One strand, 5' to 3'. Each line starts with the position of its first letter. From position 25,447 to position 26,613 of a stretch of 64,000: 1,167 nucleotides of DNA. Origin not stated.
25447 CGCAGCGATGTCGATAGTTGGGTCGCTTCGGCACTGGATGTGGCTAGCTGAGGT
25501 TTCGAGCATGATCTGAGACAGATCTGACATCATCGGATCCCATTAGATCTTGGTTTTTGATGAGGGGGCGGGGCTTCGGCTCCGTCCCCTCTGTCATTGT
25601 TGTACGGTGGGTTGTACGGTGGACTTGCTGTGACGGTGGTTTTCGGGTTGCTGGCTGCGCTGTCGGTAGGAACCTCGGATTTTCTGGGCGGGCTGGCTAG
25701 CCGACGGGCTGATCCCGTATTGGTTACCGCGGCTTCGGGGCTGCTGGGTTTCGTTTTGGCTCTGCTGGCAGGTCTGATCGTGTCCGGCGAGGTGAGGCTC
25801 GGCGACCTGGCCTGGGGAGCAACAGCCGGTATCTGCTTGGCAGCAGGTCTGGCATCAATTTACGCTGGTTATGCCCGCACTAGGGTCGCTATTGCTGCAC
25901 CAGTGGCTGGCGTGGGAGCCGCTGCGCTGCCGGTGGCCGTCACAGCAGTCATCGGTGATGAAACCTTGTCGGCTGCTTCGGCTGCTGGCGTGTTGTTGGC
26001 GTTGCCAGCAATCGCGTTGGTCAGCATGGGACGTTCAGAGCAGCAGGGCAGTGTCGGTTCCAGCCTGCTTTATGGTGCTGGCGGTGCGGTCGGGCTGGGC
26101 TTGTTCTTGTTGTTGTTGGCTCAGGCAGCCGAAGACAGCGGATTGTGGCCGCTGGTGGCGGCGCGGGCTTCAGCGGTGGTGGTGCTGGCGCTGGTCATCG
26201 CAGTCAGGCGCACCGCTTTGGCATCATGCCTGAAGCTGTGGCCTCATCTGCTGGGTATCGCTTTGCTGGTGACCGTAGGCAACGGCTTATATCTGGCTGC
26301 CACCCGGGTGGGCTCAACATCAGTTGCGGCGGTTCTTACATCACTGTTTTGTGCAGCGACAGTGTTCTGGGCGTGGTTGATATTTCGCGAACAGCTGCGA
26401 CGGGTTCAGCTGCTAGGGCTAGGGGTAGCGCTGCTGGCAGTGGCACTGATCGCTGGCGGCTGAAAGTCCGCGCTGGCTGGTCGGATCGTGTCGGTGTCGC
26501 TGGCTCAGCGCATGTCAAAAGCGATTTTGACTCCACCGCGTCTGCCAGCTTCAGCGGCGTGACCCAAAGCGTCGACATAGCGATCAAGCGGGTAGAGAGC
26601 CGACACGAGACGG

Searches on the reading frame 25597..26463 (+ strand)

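Call 44: search_protein_families(library=pfam, proteins=[window:25597-26463:+], max_evalue=0.0001)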
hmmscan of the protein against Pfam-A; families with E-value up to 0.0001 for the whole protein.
window:25597-26463:+ (288 aa): 1 family
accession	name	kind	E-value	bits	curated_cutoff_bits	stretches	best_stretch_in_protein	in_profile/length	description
PF00892.27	EamA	-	3.2e-14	53.8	28.2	1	157-286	4-134/135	EamA-like transporter family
